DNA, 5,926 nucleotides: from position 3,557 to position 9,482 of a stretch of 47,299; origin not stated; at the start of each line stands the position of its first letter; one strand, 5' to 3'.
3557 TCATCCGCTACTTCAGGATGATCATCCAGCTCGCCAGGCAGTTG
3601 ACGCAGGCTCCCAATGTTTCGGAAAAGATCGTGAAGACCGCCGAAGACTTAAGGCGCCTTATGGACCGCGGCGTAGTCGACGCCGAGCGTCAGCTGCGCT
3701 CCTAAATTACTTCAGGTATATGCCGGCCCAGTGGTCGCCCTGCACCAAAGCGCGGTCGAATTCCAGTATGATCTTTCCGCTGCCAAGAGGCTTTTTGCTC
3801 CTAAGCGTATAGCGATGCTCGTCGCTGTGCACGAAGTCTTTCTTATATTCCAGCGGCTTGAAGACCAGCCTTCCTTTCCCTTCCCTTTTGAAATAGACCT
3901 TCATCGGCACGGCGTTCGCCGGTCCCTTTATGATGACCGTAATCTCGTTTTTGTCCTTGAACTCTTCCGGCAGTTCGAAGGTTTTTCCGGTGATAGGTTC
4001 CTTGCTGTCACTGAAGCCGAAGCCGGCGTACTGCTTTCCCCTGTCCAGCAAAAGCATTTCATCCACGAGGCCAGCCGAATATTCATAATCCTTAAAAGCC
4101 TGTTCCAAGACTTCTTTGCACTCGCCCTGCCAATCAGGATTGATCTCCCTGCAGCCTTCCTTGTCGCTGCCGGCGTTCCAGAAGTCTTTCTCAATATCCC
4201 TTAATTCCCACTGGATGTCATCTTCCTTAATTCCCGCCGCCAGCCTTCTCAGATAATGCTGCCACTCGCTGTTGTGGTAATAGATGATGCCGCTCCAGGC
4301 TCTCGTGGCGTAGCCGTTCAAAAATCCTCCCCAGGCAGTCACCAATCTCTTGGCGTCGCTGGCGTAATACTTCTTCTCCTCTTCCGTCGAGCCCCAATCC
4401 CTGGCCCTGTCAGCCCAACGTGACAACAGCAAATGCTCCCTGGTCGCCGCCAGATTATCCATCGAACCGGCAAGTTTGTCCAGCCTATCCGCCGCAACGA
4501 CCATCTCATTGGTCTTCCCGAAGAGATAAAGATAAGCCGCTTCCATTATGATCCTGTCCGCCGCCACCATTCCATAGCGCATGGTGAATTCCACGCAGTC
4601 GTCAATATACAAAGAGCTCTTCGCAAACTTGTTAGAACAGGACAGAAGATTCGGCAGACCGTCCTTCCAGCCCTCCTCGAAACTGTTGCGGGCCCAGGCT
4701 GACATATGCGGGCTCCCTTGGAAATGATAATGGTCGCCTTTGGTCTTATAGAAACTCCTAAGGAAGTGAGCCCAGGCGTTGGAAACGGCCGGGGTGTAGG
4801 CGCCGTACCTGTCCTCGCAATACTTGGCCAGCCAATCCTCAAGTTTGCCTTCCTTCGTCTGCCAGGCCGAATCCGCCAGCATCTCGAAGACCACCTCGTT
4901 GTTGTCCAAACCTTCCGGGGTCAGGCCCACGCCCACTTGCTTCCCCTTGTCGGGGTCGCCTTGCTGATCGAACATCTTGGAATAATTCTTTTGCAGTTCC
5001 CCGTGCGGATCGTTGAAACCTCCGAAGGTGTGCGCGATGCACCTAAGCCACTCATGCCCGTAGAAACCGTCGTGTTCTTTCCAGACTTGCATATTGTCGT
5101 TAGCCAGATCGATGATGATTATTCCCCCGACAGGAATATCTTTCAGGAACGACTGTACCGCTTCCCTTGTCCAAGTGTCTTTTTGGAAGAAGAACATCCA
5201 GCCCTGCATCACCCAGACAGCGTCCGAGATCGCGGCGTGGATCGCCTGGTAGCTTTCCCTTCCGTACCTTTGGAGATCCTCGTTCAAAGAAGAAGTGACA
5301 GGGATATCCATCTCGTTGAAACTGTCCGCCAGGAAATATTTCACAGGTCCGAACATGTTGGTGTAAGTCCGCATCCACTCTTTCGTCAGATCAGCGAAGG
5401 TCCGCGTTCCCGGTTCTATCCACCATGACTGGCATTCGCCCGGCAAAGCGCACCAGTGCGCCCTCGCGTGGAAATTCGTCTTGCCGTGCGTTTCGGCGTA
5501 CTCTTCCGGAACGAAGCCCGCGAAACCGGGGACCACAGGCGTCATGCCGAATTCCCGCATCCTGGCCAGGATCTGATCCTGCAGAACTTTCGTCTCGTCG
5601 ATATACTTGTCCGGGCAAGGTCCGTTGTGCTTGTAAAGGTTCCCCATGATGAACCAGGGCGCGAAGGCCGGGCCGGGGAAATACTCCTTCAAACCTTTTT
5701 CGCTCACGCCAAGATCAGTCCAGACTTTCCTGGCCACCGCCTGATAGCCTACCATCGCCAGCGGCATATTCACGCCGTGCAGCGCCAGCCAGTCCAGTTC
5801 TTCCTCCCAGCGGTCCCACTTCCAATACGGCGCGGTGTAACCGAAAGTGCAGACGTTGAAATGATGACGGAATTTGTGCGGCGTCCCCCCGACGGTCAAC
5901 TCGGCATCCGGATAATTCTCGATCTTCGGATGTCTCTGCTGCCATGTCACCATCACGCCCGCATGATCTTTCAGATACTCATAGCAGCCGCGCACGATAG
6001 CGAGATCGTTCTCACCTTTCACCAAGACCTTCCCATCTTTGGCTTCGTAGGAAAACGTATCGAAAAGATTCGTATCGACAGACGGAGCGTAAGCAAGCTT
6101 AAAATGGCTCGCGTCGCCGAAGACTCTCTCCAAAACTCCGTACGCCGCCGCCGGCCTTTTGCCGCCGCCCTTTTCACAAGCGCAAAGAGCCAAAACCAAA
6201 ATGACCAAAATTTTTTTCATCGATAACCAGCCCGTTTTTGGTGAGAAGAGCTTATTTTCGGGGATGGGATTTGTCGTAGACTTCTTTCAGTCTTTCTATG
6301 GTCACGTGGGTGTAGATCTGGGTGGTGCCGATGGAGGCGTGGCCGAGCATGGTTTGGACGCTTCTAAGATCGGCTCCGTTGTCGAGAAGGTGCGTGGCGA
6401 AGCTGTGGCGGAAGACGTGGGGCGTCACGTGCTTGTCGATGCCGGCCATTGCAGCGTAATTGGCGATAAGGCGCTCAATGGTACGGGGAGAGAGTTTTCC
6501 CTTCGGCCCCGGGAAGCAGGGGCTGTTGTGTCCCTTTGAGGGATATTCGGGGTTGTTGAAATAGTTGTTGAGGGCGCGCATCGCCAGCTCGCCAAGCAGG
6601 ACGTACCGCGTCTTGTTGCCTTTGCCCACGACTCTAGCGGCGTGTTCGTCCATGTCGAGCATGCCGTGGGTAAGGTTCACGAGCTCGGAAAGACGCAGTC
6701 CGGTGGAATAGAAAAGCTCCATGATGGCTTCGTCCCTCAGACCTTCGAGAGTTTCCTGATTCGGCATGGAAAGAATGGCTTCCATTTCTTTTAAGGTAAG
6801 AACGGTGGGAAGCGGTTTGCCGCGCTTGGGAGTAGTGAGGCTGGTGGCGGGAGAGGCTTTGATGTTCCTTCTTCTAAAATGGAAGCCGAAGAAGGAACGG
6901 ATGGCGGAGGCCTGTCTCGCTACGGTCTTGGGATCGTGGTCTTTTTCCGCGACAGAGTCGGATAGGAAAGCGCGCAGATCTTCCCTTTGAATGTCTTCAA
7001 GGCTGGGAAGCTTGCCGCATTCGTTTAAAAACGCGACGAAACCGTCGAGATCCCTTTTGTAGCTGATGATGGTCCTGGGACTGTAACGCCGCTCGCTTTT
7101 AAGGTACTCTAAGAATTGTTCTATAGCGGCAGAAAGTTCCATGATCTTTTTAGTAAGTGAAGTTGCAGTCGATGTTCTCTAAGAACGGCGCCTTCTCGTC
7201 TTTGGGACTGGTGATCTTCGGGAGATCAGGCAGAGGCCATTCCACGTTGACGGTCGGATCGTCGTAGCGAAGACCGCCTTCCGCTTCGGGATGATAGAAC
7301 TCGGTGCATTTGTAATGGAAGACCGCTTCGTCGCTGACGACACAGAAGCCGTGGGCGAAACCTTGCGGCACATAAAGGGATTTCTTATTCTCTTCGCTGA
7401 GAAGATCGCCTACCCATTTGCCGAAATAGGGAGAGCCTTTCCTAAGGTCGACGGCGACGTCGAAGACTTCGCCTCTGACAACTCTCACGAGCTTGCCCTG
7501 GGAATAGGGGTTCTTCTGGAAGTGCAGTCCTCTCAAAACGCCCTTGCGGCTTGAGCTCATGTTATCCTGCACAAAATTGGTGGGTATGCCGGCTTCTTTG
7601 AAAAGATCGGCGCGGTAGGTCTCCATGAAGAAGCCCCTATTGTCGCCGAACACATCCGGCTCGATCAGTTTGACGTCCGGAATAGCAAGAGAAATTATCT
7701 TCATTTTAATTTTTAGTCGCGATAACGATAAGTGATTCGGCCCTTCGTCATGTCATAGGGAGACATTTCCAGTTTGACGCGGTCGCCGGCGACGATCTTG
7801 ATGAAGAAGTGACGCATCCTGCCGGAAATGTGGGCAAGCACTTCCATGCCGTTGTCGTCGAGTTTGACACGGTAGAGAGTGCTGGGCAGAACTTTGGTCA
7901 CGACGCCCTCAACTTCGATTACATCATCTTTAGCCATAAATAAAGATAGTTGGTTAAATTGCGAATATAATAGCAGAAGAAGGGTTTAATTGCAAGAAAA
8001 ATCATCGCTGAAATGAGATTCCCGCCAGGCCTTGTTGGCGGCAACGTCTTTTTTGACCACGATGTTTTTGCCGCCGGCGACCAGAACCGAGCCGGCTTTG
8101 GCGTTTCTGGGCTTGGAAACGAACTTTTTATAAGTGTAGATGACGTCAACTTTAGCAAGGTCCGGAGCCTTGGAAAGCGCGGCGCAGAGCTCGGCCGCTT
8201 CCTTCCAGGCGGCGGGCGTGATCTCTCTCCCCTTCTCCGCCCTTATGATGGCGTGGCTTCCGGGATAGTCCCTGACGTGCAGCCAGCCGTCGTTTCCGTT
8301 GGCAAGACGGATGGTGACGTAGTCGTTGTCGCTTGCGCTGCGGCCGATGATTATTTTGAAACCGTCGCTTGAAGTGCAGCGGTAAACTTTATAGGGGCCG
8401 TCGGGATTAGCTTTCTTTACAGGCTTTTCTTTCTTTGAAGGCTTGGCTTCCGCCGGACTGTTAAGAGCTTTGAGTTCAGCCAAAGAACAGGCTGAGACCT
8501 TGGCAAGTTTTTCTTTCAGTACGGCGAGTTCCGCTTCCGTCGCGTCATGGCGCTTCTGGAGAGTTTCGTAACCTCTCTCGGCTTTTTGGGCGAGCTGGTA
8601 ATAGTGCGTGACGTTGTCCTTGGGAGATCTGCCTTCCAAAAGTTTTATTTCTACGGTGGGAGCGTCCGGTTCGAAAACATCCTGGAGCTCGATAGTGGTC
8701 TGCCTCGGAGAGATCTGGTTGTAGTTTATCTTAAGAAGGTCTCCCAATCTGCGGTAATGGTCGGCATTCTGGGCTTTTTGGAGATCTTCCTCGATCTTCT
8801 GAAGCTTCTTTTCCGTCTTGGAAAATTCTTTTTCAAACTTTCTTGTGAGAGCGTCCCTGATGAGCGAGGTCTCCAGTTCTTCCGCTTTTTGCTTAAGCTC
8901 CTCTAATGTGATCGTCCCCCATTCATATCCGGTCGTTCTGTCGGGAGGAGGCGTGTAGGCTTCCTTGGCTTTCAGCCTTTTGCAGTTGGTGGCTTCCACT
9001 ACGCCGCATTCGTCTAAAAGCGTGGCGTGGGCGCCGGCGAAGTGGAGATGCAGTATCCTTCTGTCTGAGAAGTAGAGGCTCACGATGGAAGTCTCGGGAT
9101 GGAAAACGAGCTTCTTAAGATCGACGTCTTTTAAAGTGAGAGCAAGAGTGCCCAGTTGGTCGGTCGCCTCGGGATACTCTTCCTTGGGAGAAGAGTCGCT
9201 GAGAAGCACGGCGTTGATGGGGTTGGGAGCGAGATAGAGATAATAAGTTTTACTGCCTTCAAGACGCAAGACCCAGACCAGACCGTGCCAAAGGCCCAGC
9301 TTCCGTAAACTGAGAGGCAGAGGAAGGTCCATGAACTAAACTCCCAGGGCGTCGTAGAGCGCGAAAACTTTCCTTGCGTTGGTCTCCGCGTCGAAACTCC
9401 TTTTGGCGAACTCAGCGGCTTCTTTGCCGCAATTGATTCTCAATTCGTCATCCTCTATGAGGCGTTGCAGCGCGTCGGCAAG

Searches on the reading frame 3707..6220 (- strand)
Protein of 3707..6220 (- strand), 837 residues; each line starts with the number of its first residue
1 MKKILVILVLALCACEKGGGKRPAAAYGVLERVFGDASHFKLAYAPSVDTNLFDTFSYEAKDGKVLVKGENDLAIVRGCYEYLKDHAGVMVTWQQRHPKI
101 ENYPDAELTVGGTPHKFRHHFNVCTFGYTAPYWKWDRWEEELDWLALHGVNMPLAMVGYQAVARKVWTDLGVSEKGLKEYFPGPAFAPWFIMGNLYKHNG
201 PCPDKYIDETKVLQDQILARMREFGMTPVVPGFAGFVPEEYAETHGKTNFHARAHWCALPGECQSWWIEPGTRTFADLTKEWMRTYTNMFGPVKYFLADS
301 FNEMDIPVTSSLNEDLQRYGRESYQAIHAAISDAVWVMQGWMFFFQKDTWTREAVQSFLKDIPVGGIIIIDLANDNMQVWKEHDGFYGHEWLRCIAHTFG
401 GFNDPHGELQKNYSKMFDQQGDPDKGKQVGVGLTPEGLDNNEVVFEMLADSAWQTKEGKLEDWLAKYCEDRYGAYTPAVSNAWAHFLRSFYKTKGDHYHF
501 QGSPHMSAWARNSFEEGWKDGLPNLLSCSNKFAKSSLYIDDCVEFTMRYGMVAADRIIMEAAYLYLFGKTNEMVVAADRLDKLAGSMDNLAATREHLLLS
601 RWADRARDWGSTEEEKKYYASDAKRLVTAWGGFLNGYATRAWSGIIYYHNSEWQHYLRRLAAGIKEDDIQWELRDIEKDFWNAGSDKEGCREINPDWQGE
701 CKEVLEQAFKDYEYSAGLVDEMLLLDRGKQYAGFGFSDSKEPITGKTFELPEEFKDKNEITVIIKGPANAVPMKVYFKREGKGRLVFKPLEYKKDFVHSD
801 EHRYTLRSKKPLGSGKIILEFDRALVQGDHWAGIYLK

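Call 12: search_protein_families(library=pfam, proteins=[window:3707-6220:-], max_evalue=0.0001)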
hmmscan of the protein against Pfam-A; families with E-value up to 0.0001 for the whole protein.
window:3707-6220:- (837 aa): 3 families
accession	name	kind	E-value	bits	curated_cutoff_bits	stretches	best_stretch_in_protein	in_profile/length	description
PF05089.18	NAGLU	-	1.9e-113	379.3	25.5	1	118-454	1-335/336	Alpha-N-acetylglucosaminidase (NAGLU) tim-barrel domain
PF12972.12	NAGLU_C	-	3.5e-33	115.8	25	1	463-682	1-245/268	Alpha-N-acetylglucosaminidase (NAGLU) C-terminal domain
PF12971.12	NAGLU_N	-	5.5e-11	42.6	28.3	1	24-97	1-73/82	Alpha-N-acetylglucosaminidase (NAGLU) N-terminal domain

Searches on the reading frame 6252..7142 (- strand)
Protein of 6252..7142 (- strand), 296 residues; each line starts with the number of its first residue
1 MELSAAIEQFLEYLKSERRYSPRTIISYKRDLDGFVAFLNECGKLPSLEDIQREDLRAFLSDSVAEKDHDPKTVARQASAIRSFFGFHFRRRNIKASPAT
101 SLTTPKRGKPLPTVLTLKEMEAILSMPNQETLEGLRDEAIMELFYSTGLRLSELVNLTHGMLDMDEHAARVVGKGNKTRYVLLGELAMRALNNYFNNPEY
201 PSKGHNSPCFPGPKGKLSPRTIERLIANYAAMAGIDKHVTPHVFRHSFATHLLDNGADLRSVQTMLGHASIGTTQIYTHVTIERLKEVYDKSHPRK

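Call 12: search_protein_families(library=pfam, proteins=[window:6252-7142:-], max_evalue=0.0001)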
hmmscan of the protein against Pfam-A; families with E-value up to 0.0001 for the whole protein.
window:6252-7142:- (296 aa): 3 families
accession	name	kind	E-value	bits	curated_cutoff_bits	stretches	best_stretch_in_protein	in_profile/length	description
PF00589.27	Phage_integrase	-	1.9e-41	142.1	27.1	1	114-282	2-170/172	Phage integrase family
PF02899.23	Phage_int_SAM_1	-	5.2e-21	75.2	22.3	1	7-91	1-82/83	Phage integrase, N-terminal SAM-like domain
PF13495.12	Phage_int_SAM_4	-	2.3e-10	41.2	27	1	7-85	2-75/85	Phage integrase, N-terminal SAM-like domain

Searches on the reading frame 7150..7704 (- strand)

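Call 12: search_protein_families(library=pfam, proteins=[window:7150-7704:-], max_evalue=0.0001)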
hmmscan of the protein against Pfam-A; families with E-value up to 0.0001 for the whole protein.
window:7150-7704:- (184 aa): 1 family
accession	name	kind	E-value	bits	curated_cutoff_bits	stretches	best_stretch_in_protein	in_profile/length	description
PF00908.23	dTDP_sugar_isom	-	7.5e-74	247.4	27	1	6-176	2-167/168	dTDP-4-dehydrorhamnose 3,5-epimerase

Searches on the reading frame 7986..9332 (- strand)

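Call 12: search_protein_families(library=pfam, proteins=[window:7986-9332:-], max_evalue=0.0001)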
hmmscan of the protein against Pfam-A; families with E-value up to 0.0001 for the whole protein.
window:7986-9332:- (448 aa): 3 families
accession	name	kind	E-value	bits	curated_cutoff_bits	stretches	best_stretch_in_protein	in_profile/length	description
PF05833.16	NFACT_N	-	1.5e-21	77.2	31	1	149-291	292-434/456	NFACT N-terminal and middle domains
PF05670.18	NFACT-R_1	-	1.2e-14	55.2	29.8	1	315-418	1-110/112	NFACT protein RNA binding domain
PF18297.6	NFACT-R_2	-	1.4e-06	28.8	26.9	1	322-403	7-83/104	NFACT protein RNA binding domain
